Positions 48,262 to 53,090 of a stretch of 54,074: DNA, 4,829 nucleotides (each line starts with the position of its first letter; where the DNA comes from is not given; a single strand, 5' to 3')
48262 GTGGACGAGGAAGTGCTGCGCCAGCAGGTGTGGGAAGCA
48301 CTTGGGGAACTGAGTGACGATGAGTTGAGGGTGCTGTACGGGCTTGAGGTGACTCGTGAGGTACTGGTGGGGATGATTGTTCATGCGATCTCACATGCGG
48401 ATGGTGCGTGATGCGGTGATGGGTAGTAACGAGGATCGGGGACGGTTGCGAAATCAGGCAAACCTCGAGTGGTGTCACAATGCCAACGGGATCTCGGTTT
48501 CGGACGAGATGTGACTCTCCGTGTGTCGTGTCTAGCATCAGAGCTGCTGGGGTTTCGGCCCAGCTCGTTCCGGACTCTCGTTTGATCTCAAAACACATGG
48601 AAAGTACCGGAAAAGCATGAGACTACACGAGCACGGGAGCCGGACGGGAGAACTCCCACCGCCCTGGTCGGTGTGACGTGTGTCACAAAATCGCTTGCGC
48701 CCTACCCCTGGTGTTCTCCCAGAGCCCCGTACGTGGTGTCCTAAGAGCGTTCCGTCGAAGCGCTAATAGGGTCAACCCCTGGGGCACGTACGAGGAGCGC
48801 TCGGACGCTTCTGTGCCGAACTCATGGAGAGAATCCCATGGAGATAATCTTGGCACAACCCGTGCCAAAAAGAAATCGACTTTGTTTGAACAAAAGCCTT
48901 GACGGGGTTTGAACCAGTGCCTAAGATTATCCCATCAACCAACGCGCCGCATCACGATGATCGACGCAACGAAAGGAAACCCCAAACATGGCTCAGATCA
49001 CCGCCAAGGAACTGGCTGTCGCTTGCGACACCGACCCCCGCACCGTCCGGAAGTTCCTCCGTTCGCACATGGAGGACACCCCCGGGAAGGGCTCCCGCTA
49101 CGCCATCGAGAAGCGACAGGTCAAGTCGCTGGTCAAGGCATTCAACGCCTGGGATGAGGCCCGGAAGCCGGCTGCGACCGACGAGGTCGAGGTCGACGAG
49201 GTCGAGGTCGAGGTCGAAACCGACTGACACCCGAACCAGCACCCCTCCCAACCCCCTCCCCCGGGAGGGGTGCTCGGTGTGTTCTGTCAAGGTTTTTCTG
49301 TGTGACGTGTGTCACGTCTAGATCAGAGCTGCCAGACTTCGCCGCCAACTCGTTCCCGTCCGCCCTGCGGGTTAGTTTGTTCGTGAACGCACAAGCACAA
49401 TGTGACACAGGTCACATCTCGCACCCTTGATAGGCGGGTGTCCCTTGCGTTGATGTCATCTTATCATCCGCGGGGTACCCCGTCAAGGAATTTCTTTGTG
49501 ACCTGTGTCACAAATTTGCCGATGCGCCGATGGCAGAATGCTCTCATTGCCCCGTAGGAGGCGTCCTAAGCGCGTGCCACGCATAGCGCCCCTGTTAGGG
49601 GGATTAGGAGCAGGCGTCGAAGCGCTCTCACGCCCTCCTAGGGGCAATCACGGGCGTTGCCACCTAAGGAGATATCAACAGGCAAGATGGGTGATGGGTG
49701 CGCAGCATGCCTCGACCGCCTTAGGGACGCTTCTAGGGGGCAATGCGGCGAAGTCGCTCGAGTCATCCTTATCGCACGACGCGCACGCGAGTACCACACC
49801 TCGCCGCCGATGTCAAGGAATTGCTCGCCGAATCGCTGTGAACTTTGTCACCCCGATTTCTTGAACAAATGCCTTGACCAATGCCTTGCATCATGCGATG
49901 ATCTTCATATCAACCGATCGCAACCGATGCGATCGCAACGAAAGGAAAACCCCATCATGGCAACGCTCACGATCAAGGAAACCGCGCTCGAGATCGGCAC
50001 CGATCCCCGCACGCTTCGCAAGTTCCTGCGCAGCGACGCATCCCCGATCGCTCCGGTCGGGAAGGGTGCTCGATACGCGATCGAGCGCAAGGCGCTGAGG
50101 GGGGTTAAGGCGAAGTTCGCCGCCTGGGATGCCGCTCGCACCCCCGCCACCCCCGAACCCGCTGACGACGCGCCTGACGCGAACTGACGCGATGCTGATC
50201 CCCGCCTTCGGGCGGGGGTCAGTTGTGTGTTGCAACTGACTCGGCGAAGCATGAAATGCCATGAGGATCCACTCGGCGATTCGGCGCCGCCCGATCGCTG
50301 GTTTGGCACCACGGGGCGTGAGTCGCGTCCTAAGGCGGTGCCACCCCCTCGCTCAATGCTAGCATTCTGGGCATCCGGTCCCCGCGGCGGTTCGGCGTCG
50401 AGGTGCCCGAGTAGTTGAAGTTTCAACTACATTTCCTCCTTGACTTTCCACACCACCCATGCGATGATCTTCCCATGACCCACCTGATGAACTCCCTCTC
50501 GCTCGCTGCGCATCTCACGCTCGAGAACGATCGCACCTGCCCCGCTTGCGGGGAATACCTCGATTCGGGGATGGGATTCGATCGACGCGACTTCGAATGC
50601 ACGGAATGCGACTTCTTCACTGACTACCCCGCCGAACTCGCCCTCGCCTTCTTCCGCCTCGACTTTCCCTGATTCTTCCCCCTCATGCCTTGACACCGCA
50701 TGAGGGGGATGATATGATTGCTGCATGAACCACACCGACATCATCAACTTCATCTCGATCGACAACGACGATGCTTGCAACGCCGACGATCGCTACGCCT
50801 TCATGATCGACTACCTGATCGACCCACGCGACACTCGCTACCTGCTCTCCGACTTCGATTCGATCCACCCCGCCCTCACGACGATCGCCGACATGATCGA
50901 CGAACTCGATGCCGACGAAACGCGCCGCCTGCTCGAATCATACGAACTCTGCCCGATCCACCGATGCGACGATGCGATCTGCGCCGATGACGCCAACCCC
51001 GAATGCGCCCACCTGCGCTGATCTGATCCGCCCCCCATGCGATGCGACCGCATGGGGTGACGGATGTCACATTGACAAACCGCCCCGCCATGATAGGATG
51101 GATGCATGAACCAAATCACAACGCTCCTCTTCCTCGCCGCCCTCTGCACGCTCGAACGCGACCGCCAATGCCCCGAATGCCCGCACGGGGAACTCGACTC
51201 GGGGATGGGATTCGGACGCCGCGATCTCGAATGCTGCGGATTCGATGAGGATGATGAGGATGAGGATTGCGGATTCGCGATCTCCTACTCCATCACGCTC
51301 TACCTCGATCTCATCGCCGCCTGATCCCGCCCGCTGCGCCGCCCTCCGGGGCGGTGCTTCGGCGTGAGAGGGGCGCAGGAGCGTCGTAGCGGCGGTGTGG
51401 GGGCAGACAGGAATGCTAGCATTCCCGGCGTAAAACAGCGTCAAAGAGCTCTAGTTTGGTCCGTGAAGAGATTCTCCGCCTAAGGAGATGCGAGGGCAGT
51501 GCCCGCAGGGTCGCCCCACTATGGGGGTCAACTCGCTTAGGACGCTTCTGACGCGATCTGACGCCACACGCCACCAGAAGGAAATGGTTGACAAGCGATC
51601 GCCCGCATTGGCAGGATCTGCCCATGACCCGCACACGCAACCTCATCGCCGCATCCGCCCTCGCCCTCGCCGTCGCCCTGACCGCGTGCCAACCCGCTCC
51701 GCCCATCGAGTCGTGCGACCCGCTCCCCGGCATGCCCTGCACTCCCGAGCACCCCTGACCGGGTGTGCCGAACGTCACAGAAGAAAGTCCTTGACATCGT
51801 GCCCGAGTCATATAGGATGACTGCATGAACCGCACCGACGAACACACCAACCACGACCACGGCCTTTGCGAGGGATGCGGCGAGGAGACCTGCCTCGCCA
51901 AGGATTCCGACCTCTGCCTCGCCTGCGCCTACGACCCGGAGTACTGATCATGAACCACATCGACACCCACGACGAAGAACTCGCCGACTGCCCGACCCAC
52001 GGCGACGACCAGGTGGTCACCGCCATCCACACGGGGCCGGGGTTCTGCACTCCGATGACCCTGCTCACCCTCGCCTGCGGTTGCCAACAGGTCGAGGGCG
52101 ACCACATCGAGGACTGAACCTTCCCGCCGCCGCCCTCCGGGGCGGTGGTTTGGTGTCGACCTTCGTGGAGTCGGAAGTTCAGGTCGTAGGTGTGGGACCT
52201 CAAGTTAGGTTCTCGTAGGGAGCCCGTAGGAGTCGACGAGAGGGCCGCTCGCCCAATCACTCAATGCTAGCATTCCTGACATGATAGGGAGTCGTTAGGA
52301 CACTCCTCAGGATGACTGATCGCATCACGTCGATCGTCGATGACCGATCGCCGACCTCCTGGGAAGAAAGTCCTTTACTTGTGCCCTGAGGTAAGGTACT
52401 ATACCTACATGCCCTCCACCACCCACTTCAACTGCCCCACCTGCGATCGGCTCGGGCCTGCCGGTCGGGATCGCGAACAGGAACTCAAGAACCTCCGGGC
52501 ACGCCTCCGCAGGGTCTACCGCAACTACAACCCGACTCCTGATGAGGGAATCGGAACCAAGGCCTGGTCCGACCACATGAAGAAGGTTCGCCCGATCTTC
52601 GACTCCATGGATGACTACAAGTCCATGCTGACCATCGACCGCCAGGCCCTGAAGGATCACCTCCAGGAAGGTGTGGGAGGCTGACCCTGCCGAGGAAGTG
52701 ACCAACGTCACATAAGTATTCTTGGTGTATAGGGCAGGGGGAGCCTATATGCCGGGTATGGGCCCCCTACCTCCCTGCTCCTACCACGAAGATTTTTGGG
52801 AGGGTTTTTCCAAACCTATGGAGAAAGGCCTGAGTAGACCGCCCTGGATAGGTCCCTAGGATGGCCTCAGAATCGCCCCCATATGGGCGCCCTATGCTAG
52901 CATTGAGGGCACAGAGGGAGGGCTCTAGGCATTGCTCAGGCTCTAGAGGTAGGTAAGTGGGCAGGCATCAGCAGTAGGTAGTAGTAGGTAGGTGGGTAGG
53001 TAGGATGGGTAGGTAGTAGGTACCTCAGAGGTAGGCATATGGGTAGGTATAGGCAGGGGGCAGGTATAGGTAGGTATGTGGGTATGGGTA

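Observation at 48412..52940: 4.5-kb array of autonomous mini transcription units separated by homologous stop-rich spacers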

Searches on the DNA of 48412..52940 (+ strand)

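Call 4: search_dna_similar(query=window:48412-52940:+, collection=phages, mode=near, max_rows=30)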
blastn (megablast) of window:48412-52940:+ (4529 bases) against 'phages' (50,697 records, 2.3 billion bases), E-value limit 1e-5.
No match.
